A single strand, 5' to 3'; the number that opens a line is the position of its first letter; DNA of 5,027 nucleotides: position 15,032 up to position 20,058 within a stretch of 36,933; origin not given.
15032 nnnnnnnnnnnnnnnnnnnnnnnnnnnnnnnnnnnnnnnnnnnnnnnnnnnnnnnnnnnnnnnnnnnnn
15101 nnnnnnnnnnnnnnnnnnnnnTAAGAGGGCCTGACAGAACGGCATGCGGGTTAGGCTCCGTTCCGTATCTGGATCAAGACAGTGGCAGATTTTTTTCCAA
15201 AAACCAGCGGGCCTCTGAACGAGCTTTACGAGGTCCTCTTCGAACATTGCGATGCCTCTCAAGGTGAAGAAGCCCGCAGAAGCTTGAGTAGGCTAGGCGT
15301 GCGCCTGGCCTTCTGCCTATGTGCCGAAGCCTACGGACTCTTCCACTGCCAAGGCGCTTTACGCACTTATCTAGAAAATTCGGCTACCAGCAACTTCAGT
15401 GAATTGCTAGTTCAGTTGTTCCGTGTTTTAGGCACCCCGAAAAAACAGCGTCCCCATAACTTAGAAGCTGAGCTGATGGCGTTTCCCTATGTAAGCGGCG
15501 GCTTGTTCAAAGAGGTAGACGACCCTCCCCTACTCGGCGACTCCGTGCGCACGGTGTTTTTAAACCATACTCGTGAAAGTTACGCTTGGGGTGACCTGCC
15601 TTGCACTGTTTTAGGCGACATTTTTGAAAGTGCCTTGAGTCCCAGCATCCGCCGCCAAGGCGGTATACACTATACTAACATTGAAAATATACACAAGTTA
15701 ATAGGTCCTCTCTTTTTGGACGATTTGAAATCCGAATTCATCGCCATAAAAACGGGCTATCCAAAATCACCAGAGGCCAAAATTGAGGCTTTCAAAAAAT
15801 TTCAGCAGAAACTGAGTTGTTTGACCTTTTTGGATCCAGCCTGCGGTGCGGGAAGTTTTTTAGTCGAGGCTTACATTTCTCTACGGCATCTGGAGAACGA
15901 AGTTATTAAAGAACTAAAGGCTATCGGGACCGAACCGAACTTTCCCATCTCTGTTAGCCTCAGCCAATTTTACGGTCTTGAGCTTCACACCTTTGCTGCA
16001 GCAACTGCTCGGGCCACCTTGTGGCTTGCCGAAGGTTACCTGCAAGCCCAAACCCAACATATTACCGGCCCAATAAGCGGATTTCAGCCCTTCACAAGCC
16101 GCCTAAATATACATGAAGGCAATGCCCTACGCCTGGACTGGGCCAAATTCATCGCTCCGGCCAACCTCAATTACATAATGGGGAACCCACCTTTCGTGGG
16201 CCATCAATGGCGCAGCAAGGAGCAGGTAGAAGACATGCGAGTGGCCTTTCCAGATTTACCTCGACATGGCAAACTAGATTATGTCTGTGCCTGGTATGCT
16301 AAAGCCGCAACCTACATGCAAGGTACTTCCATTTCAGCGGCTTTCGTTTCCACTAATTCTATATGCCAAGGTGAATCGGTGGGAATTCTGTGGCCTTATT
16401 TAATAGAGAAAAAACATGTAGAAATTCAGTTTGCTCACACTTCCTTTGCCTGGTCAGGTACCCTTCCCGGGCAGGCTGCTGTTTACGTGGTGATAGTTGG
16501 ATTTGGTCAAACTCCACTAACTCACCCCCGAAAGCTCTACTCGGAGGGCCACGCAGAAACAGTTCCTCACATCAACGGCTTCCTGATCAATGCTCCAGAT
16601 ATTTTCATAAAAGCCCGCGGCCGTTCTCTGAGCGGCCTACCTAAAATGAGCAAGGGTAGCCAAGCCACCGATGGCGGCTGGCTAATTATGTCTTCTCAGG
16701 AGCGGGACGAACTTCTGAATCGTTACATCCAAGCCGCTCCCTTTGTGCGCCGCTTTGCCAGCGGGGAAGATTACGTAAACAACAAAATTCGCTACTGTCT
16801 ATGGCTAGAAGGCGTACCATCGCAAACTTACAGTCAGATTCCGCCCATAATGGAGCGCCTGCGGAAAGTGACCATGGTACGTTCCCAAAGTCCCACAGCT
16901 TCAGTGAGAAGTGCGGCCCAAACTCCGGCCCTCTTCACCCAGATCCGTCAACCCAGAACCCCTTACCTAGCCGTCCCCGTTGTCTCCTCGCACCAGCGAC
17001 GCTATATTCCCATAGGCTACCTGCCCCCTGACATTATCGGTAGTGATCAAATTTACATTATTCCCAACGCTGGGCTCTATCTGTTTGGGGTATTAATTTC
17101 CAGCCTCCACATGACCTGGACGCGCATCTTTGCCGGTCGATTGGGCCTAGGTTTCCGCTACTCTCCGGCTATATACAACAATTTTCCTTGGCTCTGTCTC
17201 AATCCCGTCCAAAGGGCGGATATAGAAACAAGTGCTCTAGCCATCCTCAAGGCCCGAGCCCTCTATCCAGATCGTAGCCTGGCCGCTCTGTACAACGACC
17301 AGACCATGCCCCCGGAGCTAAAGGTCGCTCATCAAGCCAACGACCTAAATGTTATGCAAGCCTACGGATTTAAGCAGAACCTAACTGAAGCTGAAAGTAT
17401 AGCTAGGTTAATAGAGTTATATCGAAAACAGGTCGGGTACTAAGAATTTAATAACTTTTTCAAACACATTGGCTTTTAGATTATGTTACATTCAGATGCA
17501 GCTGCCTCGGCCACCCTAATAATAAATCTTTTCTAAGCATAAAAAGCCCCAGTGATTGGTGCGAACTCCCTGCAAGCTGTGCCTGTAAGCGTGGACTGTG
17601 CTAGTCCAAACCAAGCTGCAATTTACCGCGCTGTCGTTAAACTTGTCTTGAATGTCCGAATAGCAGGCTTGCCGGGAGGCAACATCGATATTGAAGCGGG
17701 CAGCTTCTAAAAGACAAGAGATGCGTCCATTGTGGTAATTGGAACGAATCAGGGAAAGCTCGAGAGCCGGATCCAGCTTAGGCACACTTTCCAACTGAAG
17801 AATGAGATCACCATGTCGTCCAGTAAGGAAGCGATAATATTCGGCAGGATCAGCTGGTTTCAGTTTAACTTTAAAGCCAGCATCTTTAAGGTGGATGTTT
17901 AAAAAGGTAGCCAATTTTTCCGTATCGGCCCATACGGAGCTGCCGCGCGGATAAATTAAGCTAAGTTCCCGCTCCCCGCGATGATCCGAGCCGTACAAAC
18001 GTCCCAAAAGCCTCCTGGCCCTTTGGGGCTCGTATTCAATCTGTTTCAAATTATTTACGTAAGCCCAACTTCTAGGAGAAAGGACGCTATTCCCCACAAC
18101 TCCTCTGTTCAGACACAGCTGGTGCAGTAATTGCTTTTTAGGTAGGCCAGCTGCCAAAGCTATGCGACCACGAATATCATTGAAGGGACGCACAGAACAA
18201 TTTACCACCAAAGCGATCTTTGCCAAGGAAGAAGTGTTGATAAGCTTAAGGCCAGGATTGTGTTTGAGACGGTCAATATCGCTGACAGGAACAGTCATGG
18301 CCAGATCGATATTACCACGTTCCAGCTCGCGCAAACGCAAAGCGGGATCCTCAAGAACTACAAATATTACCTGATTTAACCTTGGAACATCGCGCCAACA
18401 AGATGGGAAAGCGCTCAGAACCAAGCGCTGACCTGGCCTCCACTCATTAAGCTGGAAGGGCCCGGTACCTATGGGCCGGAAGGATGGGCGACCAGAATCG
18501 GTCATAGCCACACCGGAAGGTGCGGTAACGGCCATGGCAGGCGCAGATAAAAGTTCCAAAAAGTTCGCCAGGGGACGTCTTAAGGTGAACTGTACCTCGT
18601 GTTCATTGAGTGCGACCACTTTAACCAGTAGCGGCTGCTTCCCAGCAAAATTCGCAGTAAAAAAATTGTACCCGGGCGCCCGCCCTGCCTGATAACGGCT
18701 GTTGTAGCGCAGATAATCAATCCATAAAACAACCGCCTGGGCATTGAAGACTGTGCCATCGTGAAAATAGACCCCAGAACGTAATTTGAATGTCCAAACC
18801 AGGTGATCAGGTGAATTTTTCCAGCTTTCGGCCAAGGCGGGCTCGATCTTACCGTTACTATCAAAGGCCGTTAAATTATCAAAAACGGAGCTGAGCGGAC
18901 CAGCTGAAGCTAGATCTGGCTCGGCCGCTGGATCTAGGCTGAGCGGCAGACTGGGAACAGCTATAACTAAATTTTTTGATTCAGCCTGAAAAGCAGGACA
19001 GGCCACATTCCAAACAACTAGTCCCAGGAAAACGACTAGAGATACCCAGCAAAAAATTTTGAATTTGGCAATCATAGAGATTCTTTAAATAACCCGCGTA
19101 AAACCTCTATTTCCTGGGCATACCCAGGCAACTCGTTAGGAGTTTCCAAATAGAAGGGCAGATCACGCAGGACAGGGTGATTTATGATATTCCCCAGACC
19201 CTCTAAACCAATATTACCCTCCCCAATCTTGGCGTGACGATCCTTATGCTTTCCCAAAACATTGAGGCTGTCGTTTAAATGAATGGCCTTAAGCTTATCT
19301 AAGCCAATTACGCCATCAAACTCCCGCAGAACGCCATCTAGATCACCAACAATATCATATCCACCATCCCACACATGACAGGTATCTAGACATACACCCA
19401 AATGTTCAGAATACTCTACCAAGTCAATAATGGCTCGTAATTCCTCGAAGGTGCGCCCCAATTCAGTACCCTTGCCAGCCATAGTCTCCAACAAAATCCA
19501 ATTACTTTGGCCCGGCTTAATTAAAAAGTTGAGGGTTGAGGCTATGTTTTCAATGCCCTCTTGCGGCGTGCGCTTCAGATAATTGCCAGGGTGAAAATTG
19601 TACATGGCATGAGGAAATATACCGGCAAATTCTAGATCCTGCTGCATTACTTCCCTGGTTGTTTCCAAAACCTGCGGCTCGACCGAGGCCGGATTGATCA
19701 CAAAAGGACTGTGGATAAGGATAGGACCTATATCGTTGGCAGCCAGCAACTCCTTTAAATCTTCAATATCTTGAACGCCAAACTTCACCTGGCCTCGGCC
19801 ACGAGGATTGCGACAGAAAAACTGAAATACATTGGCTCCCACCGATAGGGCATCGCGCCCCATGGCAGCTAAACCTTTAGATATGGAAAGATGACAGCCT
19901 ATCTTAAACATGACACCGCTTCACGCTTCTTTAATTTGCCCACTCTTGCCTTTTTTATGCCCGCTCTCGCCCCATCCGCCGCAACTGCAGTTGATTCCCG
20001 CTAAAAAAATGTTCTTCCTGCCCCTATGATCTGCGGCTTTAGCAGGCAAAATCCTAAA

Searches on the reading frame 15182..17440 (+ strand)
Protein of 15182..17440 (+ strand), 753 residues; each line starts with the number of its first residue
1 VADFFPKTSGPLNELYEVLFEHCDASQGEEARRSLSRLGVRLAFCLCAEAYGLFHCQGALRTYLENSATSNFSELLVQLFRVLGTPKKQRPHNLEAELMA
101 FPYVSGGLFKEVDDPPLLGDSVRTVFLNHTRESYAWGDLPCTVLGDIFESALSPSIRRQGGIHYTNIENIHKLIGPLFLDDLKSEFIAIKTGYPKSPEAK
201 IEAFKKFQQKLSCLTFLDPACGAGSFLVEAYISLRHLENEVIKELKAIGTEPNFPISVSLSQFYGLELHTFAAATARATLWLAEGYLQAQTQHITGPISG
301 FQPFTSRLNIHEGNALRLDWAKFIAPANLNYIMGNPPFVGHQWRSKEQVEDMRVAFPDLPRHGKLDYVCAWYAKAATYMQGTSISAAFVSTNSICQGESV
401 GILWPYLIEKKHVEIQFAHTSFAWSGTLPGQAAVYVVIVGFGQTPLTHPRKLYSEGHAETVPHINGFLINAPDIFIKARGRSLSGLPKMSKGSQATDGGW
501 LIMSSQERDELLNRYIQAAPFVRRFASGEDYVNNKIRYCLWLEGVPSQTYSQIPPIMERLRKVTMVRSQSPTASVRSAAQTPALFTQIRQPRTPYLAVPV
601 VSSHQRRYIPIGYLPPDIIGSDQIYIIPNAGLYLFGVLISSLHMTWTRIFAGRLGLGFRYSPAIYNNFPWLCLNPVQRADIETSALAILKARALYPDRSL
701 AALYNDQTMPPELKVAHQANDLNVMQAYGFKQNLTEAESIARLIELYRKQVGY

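Call 27: search_protein_families(library=pfam, proteins=[window:15182-17440:+], max_evalue=0.001)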
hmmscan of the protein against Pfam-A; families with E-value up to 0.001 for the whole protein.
window:15182-17440:+ (753 aa): 5 families
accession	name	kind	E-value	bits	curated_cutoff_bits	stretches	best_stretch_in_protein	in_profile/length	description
PF20473.4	MmeI_Mtase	-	3.1e-77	259.7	27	1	201-453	8-258/259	MmeI, DNA-methyltransferase domain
PF20466.3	MmeI_TRD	-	3.3e-58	196.9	27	1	471-670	2-204/207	MmeI, target recognition domain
PF20467.3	MmeI_C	-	1.4e-17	64.1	27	1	674-749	2-77/83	MmeI, C-terminal domain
PF20465.4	MmeI_hel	-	1.4e-11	45.4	27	1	34-109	2-75/75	MmeI, helicase spacer domain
PF02384.22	N6_Mtase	-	5.4e-08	33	20.4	1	217-414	51-208/311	N-6 DNA Methylase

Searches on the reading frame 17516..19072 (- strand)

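Call 27: search_protein_families(library=pfam, proteins=[window:17516-19072:-], max_evalue=0.001)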
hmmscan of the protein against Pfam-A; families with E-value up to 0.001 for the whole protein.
window:17516-19072:- (518 aa): 1 family
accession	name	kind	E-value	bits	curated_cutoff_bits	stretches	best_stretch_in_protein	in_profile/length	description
PF00496.27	SBP_bac_5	-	8.2e-65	219.7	32.4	1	75-425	1-343/368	Bacterial extracellular solute-binding proteins, family 5 Middle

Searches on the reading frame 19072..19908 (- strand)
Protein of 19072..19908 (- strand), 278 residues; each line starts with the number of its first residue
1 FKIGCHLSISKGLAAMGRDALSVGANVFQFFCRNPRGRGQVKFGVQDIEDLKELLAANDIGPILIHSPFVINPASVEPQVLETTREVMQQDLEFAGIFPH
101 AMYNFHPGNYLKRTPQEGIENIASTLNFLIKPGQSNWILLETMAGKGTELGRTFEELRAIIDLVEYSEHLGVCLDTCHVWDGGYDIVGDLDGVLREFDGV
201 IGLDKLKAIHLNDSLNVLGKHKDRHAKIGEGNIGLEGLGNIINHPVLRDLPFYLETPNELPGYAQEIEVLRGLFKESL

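Call 26: search_protein_families(library=pfam, proteins=[window:19072-19908:-], max_evalue=0.001)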
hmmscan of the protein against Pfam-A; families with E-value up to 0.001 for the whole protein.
window:19072-19908:- (278 aa): 1 family
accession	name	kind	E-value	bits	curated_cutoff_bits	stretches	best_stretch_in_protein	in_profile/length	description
PF01261.30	AP_endonuc_2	-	1.1e-48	166.6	31.1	1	19-271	3-247/249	Xylose isomerase-like TIM barrel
